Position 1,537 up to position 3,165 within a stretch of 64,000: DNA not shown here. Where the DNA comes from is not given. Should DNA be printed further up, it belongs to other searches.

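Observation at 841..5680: Cryptic operon of a carrier-less NRPS-type adenylation enzyme, a polytopic membrane FNR-like reductase and a crotonase, with a divergent LysR regulator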

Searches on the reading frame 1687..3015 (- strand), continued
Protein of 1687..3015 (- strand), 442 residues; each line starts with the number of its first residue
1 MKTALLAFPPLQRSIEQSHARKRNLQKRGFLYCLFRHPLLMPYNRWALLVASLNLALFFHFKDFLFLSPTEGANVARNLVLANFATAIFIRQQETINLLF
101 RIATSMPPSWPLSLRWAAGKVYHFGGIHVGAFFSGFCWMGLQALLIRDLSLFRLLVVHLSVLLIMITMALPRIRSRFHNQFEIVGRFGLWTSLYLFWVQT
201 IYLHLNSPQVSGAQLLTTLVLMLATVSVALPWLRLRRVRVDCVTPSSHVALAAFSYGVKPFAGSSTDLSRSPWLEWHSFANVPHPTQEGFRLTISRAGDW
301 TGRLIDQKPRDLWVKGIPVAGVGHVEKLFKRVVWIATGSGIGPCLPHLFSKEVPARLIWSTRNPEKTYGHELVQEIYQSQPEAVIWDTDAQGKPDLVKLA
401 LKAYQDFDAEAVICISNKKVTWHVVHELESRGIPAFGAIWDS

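Call 62: search_protein_families(library=pfam, proteins=[L003:6523-7284:+, L003:8742-9749:+, L003:11487-12284:+, L003:12434-14095:+, L003:14694-15659:-], max_evalue=0.001)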
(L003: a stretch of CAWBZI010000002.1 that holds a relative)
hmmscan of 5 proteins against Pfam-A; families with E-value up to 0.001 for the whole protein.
L003:6523-7284:+ (253 aa): 0 families

L003:8742-9749:+ (335 aa): 10 families
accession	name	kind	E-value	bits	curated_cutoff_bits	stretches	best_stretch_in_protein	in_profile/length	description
PF02353.26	CMAS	-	1.4e-41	143.1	27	1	55-317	7-263/273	Mycolic acid cyclopropane synthetase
PF08242.18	Methyltransf_12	-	8.2e-15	55.8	30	1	119-218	1-98/98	Methyltransferase domain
PF13649.12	Methyltransf_25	-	7.4e-14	52.7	27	1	118-216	1-97/97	Methyltransferase domain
PF08241.18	Methyltransf_11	-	1.8e-12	48.2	21.2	1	119-220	1-95/95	Methyltransferase domain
PF13847.12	Methyltransf_31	-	2.5e-12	47.2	27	1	113-224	2-113/145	Methyltransferase domain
PF13489.12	Methyltransf_23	-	9.3e-11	42.2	27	1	102-243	8-138/164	Methyltransferase domain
PF05175.20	MTS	-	1.3e-07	31.9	23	1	106-220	23-138/170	Methyltransferase small domain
PF00891.24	Methyltransf_2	-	1e-05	25.4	22.3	1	94-217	42-161/210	O-methyltransferase domain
PF01135.25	PCMT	-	0.00059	20.1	20.3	1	97-162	56-118/210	Protein-L-isoaspartate(D-aspartate) O-methyltransferase (PCMT)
PF00398.26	RrnaAD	-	0.00078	19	24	0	100-241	16-121/263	Ribosomal RNA adenine dimethylase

L003:11487-12284:+ (265 aa): 1 family
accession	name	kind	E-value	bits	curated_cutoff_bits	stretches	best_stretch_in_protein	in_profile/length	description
PF00753.33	Lactamase_B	-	1.9e-13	51.3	22.7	1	37-180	5-173/196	Metallo-beta-lactamase superfamily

L003:12434-14095:+ (553 aa): 8 families
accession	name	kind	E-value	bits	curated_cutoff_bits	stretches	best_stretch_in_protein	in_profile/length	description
PF07719.23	TPR_2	-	1.6e-09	37.6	27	0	67-99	1-33/34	Tetratricopeptide repeat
PF00515.34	TPR_1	-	1.1e-08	35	27.8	0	67-99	1-33/34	Tetratricopeptide repeat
PF14559.12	TPR_19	-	8.8e-07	29.6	25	0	460-533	4-67/68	Tetratricopeptide repeat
PF13181.12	TPR_8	-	8.3e-06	26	25.7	0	273-297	8-32/34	Tetratricopeptide repeat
PF13424.12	TPR_12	-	9.8e-06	26.1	30.1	0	451-515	7-70/77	Tetratricopeptide repeat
PF13414.12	TPR_11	-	2.4e-05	24.4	26.8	0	275-304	3-32/42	TPR repeat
PF23914.1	TPR_CcmH_CycH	-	0.00028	21.2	42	0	119-194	61-129/158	Cytochrome c-type biogenesis protein H TPR domain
PF13428.12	TPR_14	-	0.00091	20.1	23.5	0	493-527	4-38/44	Tetratricopeptide repeat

L003:14694-15659:- (321 aa): 4 families
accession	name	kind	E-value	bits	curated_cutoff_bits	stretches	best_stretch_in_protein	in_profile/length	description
PF06719.19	AraC_N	-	5.2e-47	159.6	24.2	1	52-203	1-149/150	AraC-type transcriptional regulator N-terminus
PF12833.13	HTH_18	-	1.9e-21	76.5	33.6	1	238-312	1-75/80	Helix-turn-helix domain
PF00165.29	HTH_AraC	-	4.1e-14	52.7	26.6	1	225-265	1-41/42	Bacterial regulatory helix-turn-helix proteins, AraC family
PF00440.29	TetR_N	-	0.00031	20.9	24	0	232-254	16-38/47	Bacterial regulatory proteins, tetR family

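Call 63: find_encoding_contigs(protein=P0127, flank=6000, max_places=3)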
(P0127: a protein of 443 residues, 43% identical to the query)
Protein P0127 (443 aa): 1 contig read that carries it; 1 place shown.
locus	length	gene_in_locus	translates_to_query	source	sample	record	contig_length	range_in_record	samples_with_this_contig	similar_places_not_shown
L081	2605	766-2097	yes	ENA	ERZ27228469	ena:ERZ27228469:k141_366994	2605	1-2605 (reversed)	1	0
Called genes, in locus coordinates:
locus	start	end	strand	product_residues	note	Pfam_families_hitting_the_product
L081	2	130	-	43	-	?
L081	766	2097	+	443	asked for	PF26733:03009_C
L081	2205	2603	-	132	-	?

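Call 70: find_homologous_proteins(query=L077:8301-9929:+, max_evalue=1e-100)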
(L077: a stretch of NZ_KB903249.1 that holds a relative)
Query L077:8301-9929:+ (542 aa): 1370 proteins with E <= 1e-100 among 8000 candidates; the best 120 are listed.
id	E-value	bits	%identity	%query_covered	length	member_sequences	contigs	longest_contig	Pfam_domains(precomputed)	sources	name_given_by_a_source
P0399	0.0e+0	1198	99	97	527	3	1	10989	PF00501.35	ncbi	-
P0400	1.8e-273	926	80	95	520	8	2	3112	PF00501.35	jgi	jgi:D-alanine--poly(phosphoribitol) ligase subunit 1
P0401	4.6e-272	922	80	95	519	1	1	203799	PF00501.35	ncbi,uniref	ncbi:amino acid adenylation domain-containing protein [Micromonospora sp. CPCC 206061]|uniref:amino 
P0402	1.2e-271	920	79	95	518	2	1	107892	PF00501.35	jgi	jgi:D-alanine--poly(phosphoribitol) ligase subunit 1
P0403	3.6e-269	912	78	95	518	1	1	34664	PF00501.35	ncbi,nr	ncbi:amino acid adenylation domain-containing protein [Micromonospora sp. CPCC 205371]|nr:amino acid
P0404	2.7e-268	909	78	95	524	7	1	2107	PF00501.35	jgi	jgi:D-alanine--poly(phosphoribitol) ligase subunit 1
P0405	7.1e-268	908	77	96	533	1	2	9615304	PF00501.35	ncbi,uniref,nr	ncbi:amino acid adenylation domain-containing protein [Phytohabitans rumicis]|uniref:AMP-dependent s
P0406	4.2e-266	902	78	96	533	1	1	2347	PF00501.35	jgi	jgi:D-alanine--poly(phosphoribitol) ligase subunit 1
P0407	1.8e-264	897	77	96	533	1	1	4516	PF00501.35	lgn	-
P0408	6.4e-262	888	74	97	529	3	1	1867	PF00501.35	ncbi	-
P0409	1.4e-260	884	75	97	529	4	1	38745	PF00501.35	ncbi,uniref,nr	ncbi:amino acid adenylation domain-containing protein [Micromonospora sp. KC213]|uniref:amino acid a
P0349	1.2e-236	805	69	96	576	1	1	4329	PF00501.35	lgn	-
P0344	6.5e-236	802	69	94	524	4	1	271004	PF00501.35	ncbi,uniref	ncbi:amino acid adenylation domain-containing protein [Streptomyces sp. KR80]|uniref:amino acid aden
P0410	2.5e-235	800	70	95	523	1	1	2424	PF00501.35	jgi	jgi:D-alanine--poly(phosphoribitol) ligase subunit 1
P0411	1.0e-234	798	71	92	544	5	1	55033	PF00501.35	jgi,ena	-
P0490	5.1e-217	740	66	93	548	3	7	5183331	PF00501.35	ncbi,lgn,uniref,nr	ncbi:amino acid adenylation domain-containing protein [Salinispora tropica]|uniref:Amino acid adenyl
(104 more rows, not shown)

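Call 71: find_encoding_contigs(protein=P0490, flank=5000, max_places=3)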
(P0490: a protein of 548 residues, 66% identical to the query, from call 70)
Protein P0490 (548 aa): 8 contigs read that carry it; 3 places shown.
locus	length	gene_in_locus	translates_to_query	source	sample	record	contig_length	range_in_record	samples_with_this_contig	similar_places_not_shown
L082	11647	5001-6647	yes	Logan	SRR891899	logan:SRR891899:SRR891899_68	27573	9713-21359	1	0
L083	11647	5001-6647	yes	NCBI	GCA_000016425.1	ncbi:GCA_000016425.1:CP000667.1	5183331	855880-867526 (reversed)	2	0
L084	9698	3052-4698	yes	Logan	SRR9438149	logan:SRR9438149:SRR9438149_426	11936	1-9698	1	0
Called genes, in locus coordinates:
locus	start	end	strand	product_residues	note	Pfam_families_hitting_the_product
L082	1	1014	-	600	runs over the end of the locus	PF00133:tRNA-synt_1, PF01406:tRNA-synt_1e (faint), PF09334:tRNA-synt_1g, PF19303:Anticodon_3 (weak)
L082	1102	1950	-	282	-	PF00590:TP_methylase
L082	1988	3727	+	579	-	PF02366:PMT, PF13231:PMT_2 (weak), PF16192:PMT_4TMC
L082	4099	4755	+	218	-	PF17837:4PPT_N, PF01648:ACPS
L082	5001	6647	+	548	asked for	PF00501:AMP-binding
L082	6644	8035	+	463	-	PF26733:03009_C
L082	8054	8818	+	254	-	PF00378:ECH_1, PF16113:ECH_2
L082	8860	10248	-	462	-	PF00361:Proton_antipo_M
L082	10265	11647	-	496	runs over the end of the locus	PF00361:Proton_antipo_M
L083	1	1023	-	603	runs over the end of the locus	PF00133:tRNA-synt_1, PF01406:tRNA-synt_1e (faint), PF09334:tRNA-synt_1g, PF19303:Anticodon_3 (weak)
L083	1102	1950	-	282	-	PF00590:TP_methylase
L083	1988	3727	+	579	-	PF02366:PMT, PF13231:PMT_2 (weak), PF16192:PMT_4TMC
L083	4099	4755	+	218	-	PF17837:4PPT_N, PF01648:ACPS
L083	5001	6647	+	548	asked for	PF00501:AMP-binding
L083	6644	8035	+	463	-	PF26733:03009_C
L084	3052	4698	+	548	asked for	PF00501:AMP-binding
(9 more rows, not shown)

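Call 72: list_cluster_members(proteins=[P0490])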
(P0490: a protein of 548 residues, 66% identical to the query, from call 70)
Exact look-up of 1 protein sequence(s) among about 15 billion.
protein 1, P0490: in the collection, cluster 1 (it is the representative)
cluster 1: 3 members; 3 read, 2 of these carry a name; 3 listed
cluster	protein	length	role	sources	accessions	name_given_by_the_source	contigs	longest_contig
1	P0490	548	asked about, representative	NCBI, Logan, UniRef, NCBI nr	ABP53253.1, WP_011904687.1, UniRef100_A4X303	amino acid adenylation domain-containing protein [Salinispora tropica] | Amino acid adenylation domain n=1 Tax=Salinispora tropica (strain ATCC BAA-916 / DSM ...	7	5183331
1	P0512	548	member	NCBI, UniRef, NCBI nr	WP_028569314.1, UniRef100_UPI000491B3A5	amino acid adenylation domain-containing protein [Salinispora tropica] | amino acid adenylation domain-containing protein n=1 Tax=Salinispora tropica TaxID=168695 ...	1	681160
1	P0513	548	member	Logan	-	-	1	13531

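Call 77: find_encoding_contigs(protein=P0158, flank=8000, max_places=2)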
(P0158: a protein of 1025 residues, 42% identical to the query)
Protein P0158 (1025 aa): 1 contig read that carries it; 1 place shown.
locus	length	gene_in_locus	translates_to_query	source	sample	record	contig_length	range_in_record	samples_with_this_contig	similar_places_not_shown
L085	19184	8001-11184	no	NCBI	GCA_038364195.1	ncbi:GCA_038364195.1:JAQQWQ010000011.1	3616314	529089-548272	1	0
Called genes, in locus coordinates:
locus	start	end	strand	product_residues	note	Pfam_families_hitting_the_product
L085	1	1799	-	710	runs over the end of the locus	PF00856:SET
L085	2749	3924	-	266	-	PF00378:ECH_1, PF16113:ECH_2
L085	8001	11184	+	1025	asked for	PF00501:AMP-binding, PF26733:03009_C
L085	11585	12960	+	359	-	-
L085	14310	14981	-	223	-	-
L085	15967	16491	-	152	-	-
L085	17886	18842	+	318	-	PF01822:WSC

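Call 78: find_encoding_contigs(protein=P0132, flank=8000, max_places=2)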
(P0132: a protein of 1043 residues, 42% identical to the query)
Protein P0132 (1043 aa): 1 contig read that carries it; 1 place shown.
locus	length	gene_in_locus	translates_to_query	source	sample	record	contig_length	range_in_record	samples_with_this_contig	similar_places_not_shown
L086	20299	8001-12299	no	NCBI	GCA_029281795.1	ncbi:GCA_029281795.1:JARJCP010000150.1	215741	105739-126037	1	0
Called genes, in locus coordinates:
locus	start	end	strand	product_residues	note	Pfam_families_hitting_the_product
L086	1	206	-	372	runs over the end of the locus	-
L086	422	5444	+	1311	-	PF02463:SMC_N, PF13476:AAA_23, PF02463:SMC_N, PF13304:AAA_21 (weak), PF13558:SbcC_Walker_B (weak)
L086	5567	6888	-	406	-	PF22700:MVD-like_N, PF00288:GHMP_kinases_N (weak), PF18376:MDD_C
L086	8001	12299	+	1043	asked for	PF00501:AMP-binding, PF26733:03009_C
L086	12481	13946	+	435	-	PF00856:SET, PF01753:zf-MYND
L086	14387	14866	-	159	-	-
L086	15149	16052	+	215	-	PF04511:DER1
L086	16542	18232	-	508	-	PF00334:NDK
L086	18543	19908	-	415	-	PF09139:Tam41_Mmp37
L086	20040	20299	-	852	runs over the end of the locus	PF00225:Kinesin, PF16796:Microtub_bd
